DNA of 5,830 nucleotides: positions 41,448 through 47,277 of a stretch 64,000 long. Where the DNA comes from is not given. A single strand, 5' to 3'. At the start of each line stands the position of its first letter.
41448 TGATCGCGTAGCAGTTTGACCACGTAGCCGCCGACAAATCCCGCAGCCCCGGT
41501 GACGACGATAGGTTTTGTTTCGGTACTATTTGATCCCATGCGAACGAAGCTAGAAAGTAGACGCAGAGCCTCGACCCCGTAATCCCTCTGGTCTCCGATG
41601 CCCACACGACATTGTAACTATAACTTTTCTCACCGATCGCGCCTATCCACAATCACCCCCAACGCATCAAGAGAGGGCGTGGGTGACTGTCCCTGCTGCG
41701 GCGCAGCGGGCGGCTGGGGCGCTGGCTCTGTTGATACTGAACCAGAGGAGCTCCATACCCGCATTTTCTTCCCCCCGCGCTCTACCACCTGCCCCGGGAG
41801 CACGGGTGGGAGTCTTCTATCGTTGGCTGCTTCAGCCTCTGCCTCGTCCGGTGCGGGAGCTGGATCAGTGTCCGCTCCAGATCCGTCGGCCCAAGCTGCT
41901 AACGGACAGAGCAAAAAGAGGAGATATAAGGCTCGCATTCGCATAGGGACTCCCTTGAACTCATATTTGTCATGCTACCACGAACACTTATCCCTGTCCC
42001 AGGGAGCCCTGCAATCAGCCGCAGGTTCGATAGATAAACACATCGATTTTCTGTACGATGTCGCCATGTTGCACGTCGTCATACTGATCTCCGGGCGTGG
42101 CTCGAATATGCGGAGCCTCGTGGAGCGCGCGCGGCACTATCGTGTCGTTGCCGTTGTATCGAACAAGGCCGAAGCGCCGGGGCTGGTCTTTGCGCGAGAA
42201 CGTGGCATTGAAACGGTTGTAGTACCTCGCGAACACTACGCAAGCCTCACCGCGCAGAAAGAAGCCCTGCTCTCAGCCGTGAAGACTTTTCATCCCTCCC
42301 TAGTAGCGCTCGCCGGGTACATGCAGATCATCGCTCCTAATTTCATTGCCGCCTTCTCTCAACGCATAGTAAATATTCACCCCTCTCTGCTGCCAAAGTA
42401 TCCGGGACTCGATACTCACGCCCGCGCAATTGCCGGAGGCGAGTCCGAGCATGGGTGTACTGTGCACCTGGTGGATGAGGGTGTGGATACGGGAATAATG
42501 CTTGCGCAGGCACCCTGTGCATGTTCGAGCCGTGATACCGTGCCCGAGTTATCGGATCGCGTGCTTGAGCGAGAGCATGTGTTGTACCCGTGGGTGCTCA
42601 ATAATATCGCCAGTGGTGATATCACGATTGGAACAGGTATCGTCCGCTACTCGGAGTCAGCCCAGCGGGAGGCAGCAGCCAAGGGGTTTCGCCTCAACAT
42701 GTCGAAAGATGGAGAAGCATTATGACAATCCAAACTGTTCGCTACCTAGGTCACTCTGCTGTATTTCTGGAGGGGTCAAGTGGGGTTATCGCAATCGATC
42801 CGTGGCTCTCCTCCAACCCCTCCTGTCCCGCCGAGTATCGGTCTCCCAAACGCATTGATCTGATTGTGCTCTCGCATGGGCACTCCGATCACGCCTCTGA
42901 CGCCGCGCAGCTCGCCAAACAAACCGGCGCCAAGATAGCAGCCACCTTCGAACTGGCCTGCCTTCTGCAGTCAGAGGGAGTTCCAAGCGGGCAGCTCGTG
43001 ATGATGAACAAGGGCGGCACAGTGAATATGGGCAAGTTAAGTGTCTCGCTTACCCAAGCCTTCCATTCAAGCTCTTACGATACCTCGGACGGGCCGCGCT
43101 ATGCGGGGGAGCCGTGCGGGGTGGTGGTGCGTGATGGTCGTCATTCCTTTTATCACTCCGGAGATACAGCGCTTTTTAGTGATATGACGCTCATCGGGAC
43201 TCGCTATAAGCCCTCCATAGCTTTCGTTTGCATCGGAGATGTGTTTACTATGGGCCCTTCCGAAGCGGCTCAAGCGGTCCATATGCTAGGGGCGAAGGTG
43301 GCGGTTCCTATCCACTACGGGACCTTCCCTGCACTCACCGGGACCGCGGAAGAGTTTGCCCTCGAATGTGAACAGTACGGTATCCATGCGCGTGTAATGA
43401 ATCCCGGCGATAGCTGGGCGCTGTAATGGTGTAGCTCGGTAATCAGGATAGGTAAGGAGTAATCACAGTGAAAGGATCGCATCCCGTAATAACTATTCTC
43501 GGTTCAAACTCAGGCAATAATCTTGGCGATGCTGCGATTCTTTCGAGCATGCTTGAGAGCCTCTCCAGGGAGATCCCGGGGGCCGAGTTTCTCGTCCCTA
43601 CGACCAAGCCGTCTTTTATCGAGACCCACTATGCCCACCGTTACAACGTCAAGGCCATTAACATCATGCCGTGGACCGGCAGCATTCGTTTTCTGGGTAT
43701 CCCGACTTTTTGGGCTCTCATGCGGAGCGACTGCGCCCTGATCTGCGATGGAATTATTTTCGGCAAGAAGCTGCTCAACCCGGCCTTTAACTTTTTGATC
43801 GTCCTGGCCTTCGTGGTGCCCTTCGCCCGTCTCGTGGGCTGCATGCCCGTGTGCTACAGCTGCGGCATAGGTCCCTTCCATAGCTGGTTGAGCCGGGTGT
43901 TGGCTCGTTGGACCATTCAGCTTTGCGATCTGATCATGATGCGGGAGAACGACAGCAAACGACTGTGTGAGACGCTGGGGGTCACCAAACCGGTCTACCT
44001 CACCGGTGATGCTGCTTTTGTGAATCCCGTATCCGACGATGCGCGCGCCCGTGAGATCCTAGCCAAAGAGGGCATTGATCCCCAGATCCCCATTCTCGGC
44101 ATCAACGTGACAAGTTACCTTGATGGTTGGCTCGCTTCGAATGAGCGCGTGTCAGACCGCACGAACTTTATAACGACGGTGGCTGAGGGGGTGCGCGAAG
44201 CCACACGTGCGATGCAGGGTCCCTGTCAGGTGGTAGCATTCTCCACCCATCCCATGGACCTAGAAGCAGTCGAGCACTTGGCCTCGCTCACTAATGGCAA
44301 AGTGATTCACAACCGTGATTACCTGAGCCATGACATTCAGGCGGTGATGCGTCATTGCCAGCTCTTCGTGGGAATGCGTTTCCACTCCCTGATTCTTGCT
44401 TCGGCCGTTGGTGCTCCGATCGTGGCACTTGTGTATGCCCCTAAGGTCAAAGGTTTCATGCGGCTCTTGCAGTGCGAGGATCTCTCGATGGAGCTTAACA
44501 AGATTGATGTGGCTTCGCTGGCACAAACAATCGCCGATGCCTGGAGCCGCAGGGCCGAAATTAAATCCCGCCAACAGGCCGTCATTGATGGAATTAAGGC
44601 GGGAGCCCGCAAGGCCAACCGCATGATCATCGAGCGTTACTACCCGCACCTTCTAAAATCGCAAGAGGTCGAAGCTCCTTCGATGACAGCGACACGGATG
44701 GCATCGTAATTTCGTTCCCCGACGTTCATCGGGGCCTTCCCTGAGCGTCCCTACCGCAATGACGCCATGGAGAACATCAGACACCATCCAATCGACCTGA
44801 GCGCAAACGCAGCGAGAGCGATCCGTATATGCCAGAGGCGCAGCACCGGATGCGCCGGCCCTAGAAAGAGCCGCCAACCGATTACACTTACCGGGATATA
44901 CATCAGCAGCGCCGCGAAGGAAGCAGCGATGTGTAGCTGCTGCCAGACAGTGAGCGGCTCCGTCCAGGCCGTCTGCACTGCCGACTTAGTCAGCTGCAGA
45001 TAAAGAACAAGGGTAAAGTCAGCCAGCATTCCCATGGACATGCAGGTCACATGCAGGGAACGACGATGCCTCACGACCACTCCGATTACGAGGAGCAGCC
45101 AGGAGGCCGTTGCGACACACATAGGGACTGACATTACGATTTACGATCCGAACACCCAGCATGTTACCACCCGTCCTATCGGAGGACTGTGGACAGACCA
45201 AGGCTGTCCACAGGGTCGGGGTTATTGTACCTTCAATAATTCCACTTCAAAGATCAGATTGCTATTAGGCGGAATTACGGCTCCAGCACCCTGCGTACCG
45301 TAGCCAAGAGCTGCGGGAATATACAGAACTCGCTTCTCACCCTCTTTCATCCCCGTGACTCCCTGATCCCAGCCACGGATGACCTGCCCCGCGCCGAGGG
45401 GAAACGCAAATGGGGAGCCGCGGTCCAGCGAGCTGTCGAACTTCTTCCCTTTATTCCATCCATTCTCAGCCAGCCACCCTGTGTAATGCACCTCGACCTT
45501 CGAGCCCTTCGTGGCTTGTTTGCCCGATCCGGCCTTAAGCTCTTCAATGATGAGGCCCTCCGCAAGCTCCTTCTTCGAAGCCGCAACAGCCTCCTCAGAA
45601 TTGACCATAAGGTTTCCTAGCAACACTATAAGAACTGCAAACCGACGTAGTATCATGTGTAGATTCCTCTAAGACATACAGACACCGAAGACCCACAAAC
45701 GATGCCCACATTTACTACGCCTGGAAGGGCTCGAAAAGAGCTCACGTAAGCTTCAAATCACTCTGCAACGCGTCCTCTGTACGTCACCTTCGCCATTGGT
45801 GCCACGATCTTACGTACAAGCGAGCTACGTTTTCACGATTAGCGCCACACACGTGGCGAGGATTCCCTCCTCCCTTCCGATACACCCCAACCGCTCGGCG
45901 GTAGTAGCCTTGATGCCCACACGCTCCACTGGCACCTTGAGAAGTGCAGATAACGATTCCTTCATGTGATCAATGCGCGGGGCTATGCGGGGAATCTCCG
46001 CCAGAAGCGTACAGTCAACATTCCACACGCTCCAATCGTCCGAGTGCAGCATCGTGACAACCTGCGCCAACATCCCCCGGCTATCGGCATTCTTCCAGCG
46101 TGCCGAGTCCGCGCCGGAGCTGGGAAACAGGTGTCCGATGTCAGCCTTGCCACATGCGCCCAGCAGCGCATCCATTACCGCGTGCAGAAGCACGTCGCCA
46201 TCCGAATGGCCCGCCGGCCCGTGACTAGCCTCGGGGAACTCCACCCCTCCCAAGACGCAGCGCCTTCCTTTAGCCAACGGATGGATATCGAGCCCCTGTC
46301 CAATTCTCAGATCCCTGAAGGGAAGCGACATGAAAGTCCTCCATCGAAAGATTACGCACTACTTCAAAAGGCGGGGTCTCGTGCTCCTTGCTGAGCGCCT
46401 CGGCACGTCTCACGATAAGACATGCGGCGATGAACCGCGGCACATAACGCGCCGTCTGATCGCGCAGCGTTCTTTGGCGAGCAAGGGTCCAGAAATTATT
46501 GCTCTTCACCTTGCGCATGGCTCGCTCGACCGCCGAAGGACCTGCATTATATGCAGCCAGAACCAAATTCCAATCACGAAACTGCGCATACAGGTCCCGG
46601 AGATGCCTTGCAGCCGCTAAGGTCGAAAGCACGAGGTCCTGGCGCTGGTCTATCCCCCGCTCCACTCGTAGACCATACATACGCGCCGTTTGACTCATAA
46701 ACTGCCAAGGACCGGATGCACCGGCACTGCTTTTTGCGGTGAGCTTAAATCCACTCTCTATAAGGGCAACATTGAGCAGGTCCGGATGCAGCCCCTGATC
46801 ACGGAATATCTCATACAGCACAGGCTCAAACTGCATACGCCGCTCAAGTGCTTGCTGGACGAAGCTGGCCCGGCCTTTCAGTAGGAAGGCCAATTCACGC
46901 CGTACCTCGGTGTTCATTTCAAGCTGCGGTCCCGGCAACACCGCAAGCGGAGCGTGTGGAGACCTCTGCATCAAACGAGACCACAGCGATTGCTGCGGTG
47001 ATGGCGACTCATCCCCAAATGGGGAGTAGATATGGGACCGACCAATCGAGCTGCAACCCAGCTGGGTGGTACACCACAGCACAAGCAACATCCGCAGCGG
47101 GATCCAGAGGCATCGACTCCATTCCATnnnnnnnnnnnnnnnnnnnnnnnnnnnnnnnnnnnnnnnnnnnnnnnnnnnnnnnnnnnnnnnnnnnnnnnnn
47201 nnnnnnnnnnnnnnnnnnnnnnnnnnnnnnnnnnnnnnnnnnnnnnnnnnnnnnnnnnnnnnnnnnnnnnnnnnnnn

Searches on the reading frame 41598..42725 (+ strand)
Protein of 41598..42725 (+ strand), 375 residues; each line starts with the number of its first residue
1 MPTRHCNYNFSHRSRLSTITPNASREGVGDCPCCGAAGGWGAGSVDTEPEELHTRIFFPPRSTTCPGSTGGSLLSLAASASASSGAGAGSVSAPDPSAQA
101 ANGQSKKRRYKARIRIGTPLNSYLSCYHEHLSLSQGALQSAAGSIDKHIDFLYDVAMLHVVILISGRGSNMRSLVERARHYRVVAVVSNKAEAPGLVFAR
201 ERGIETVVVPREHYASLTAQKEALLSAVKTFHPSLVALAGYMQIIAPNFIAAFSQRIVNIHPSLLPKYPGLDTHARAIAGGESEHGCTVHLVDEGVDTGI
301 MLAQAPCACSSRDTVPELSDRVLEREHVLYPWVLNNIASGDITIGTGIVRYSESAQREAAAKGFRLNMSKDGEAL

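Call 8: search_protein_families(library=pfam, proteins=[window:41598-42725:+], max_evalue=0.001)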
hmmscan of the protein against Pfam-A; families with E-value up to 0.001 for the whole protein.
window:41598-42725:+ (375 aa): 1 family
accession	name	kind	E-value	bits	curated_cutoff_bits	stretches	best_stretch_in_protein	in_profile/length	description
PF00551.24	Formyl_trans_N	-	4.2e-48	163.9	26.1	1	159-333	2-180/181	Formyl transferase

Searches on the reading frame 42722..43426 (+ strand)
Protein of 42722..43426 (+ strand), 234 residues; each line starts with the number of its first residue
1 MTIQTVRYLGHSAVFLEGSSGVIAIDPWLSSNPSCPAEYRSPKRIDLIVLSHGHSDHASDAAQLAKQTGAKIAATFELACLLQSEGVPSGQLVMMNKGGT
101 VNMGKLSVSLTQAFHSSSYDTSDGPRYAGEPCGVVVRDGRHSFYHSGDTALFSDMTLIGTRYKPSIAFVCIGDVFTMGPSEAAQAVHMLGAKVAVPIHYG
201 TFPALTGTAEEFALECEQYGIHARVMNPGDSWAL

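Call 8: search_protein_families(library=pfam, proteins=[window:42722-43426:+], max_evalue=0.001)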
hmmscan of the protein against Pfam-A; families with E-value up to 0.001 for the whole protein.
window:42722-43426:+ (234 aa): 3 families
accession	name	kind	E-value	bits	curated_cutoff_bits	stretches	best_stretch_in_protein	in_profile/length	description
PF12706.13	Lactamase_B_2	-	6.6e-26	91.6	27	1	23-199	3-200/200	Beta-lactamase superfamily domain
PF13483.12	Lactamase_B_3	-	7.3e-19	68.7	24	1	6-198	2-160/160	Beta-lactamase superfamily domain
PF00753.33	Lactamase_B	-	2.8e-13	50.7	22.7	1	9-73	4-72/196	Metallo-beta-lactamase superfamily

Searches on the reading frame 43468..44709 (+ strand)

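Call 8: search_protein_families(library=pfam, proteins=[window:43468-44709:+], max_evalue=0.001)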
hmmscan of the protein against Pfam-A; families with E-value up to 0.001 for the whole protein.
window:43468-44709:+ (413 aa): 1 family
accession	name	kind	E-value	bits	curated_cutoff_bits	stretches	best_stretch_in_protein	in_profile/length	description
PF04230.19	PS_pyruv_trans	-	6.7e-27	95.5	25.3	1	18-323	1-278/280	Polysaccharide pyruvyl transferase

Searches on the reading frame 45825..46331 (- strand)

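Call 8: search_protein_families(library=pfam, proteins=[window:45825-46331:-], max_evalue=0.001)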
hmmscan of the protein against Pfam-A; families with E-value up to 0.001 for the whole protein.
window:45825-46331:- (168 aa): 1 family
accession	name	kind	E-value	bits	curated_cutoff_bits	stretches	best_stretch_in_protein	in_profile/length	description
PF02542.21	YgbB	-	2e-56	191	26.7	1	8-165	1-154/155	YgbB family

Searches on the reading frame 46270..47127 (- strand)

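Call 8: search_protein_families(library=pfam, proteins=[window:46270-47127:-], max_evalue=0.001)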
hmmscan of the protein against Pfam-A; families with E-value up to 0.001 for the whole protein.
window:46270-47127:- (285 aa): 1 family
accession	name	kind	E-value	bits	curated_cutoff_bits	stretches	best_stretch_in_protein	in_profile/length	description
PF01464.25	SLT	-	1.1e-23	83.4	21.3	1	117-214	17-115/117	Transglycosylase SLT domain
